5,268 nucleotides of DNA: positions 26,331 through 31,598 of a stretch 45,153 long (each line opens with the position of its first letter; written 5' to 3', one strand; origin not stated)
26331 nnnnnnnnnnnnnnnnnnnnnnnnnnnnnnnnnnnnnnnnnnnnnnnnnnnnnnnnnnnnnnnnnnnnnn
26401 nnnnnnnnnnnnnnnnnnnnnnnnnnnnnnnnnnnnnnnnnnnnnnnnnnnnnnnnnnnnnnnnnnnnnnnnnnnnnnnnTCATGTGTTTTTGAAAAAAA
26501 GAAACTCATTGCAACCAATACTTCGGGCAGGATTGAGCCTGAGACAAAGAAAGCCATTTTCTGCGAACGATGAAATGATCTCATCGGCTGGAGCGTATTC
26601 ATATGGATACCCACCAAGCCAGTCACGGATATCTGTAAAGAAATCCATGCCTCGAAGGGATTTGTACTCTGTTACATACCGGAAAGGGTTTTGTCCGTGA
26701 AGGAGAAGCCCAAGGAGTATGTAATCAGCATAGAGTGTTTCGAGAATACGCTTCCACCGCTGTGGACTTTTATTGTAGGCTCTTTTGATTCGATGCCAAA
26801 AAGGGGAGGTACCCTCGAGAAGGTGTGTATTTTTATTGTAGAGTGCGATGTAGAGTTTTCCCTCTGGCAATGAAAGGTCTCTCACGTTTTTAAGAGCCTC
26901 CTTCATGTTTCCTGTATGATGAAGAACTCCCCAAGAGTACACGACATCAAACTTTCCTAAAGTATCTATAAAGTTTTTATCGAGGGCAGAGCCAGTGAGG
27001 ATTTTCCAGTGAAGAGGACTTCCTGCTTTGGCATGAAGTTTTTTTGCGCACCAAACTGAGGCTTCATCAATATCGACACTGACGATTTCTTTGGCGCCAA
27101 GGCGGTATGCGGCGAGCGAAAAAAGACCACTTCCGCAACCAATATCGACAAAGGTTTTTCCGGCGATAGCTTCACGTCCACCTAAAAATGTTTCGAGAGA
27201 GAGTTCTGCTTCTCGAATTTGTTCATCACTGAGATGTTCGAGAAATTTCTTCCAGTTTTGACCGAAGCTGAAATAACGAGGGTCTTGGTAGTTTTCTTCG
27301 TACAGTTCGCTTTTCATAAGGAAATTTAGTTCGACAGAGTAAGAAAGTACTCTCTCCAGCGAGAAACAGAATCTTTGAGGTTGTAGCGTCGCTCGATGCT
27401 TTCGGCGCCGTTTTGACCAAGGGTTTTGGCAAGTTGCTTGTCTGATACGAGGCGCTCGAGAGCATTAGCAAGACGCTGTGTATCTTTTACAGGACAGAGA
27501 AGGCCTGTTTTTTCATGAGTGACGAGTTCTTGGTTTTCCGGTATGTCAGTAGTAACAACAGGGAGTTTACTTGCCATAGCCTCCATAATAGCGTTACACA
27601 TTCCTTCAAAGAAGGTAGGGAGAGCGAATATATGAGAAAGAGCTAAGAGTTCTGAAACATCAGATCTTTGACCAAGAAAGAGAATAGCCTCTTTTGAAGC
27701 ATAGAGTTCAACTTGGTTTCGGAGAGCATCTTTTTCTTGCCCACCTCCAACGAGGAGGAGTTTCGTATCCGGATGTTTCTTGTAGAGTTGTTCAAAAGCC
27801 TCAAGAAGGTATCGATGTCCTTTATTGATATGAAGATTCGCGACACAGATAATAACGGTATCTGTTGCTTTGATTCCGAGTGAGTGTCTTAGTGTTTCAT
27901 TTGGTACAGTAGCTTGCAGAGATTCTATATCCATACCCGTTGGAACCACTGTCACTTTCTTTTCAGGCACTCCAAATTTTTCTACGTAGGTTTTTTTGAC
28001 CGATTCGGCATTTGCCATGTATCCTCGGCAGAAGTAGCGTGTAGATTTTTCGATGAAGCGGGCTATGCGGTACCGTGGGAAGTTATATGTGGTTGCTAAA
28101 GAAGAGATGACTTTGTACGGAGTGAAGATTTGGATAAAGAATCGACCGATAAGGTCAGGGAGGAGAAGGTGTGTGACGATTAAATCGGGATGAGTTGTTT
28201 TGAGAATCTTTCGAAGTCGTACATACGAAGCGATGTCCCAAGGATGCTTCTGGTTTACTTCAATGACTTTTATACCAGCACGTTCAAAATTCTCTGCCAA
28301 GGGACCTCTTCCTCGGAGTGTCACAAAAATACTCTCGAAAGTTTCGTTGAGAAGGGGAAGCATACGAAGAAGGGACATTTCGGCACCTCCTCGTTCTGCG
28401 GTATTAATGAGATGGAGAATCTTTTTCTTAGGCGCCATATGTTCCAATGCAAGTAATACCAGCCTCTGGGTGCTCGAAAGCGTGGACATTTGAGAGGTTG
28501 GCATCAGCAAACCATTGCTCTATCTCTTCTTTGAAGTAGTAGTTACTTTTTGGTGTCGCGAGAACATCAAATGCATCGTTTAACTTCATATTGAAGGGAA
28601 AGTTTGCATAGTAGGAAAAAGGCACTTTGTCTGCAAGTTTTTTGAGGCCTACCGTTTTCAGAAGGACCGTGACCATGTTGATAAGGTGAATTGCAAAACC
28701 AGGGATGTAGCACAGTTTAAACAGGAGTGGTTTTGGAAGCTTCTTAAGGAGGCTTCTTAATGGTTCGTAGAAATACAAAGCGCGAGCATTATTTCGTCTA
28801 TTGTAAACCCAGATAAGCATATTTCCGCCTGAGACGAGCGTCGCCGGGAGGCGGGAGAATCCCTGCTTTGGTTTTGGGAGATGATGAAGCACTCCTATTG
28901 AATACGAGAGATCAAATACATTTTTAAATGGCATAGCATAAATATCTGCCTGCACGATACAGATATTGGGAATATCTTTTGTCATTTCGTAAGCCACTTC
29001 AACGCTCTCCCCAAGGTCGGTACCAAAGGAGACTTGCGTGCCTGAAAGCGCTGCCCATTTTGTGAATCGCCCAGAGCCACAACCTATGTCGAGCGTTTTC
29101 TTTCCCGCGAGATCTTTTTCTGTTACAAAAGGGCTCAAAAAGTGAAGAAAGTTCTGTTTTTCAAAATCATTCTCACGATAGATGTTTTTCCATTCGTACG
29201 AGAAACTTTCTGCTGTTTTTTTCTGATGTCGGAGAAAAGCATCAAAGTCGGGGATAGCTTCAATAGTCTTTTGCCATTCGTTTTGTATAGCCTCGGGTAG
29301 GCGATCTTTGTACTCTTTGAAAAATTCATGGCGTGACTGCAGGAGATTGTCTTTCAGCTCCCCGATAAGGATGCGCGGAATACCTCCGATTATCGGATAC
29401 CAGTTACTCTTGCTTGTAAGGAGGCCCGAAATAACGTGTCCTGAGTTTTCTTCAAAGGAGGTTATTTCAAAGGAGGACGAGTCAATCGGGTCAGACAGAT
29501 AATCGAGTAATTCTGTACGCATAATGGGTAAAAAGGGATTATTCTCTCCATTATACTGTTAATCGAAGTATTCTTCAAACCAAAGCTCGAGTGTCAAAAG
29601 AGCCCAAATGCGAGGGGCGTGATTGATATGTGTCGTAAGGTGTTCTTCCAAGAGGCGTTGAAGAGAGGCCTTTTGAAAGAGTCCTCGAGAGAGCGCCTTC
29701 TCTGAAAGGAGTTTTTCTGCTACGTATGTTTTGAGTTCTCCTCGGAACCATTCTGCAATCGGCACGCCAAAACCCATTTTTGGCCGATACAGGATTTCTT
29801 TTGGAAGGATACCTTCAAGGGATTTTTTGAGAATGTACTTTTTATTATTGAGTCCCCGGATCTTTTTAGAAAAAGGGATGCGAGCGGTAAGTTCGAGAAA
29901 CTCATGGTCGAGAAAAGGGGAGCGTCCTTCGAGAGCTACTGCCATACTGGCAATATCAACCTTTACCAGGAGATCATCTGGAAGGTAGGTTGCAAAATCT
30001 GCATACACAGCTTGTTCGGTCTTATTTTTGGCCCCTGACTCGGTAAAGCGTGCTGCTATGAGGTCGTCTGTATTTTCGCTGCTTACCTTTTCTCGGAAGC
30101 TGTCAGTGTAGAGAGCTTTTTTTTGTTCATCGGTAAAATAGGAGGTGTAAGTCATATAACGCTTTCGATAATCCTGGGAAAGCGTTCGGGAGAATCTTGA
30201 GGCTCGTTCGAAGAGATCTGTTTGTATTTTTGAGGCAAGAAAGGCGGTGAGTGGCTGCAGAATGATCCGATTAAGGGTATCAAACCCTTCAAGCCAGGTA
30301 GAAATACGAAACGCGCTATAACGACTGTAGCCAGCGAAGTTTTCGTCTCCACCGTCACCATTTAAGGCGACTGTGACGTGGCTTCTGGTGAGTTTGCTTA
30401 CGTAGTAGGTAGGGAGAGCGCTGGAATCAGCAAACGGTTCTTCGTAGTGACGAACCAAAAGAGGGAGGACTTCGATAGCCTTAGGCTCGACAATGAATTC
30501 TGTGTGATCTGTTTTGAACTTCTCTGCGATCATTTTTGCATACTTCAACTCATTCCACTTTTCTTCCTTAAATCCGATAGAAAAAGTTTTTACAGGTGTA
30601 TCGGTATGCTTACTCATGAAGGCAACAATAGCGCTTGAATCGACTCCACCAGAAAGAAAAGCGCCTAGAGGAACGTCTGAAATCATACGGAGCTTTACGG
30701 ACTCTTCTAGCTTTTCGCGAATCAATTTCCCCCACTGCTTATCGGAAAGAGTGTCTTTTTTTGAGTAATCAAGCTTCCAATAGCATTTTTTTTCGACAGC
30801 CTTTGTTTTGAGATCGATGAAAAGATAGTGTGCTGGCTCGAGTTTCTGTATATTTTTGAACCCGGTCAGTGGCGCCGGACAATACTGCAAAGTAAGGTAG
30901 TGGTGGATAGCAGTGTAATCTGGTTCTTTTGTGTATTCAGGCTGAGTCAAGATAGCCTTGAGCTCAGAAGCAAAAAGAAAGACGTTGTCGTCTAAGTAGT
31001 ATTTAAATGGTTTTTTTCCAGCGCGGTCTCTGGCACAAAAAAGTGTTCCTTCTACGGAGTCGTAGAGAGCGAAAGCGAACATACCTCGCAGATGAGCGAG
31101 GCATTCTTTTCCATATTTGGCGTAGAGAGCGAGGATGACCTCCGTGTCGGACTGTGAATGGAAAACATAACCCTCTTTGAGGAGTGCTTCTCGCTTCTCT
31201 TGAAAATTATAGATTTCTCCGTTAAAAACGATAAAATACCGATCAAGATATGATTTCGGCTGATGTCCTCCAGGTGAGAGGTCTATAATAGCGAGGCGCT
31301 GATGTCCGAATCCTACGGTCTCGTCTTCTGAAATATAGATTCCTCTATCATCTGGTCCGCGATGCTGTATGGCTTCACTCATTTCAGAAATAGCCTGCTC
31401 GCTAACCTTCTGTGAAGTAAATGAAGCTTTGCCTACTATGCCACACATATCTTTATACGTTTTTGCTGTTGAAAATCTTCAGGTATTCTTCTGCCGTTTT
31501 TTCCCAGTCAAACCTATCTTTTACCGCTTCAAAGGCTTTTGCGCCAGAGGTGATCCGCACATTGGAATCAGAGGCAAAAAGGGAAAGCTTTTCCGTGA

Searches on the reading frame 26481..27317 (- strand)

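Call 37: search_protein_families(library=pfam, proteins=[window:26481-27317:-], max_evalue=0.001)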
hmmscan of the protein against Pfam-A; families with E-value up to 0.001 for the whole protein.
window:26481-27317:- (278 aa): 9 families
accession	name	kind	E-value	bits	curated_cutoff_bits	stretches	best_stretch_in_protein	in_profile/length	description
PF08241.18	Methyltransf_11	-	3.7e-14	53.6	21.2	1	57-157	1-95/95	Methyltransferase domain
PF13847.12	Methyltransf_31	-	1.5e-13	51.1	27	1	53-175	4-120/145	Methyltransferase domain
PF08242.18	Methyltransf_12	-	1.6e-13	51.6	30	1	57-155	1-98/98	Methyltransferase domain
PF13489.12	Methyltransf_23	-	3.4e-13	50.1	27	1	50-168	20-127/164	Methyltransferase domain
PF13649.12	Methyltransf_25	-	1.8e-12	48.2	27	1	57-153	2-97/97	Methyltransferase domain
PF06325.19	PrmA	-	4.1e-11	43.4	22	1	52-98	161-207/296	Ribosomal protein L11 methyltransferase (PrmA)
PF08003.17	Methyltransf_9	-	4.3e-07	29.6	23.8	1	51-156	114-216/315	Protein of unknown function (DUF1698)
PF05175.20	MTS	-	0.00013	22.1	23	1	52-109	31-88/170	Methyltransferase small domain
PF01728.25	FtsJ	-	0.00022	21.6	24.1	1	52-136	21-105/181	FtsJ-like methyltransferase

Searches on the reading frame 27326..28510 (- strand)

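Call 43: search_protein_families(library=pfam, proteins=[window:27326-28510:-], max_evalue=0.0001)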
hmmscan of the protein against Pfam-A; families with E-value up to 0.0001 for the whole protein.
window:27326-28510:- (394 aa): 4 families
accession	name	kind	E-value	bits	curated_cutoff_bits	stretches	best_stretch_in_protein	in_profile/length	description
PF00534.26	Glycos_transf_1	-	1.5e-39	135.7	26.4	1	205-370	3-171/172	Glycosyl transferases group 1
PF13692.12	Glyco_trans_1_4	-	7.6e-37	127.2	27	1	218-357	2-142/142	Glycosyl transferases group 1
PF13439.12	Glyco_transf_4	-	6.3e-17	62.6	28.5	1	41-196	2-169/170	Glycosyltransferase Family 4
PF13579.12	Glyco_trans_4_4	-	2.3e-05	25.2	29.7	1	41-192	1-158/158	Glycosyl transferase 4-like domain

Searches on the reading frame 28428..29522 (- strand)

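Call 43: search_protein_families(library=pfam, proteins=[window:28428-29522:-], max_evalue=0.0001)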
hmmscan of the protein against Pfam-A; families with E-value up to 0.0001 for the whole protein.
window:28428-29522:- (364 aa): 6 families
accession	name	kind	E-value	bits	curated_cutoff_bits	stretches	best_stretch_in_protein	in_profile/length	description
PF08241.18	Methyltransf_11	-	1.3e-12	48.7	21.2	1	144-236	1-94/95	Methyltransferase domain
PF13649.12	Methyltransf_25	-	1.5e-10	42.1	27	1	144-233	2-97/97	Methyltransferase domain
PF13489.12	Methyltransf_23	-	4.8e-10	39.9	27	1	126-347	13-163/164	Methyltransferase domain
PF13847.12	Methyltransf_31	-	4.9e-09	36.5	27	1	140-241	4-113/145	Methyltransferase domain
PF08242.18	Methyltransf_12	-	3.1e-08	34.7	30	1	144-234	1-97/98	Methyltransferase domain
PF08003.17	Methyltransf_9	-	2.4e-07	30.5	23.8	1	136-237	112-217/315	Protein of unknown function (DUF1698)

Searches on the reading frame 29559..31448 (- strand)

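Call 43: search_protein_families(library=pfam, proteins=[window:29559-31448:-], max_evalue=0.0001)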
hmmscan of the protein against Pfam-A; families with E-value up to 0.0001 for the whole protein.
window:29559-31448:- (629 aa): 4 families
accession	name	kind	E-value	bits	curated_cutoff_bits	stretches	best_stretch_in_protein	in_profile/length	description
PF00733.27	Asn_synthase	-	1.3e-105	354.4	21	1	243-625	2-354/354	Asparagine synthase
PF13537.11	GATase_7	-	1.7e-41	141.5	25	1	49-167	1-122/123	Glutamine amidotransferase domain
PF13522.11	GATase_6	-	2.8e-40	137.8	27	1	32-162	1-130/130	Glutamine amidotransferase domain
PF12481.13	DUF3700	-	2.2e-06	27.7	27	1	66-163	72-172/228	Aluminium induced protein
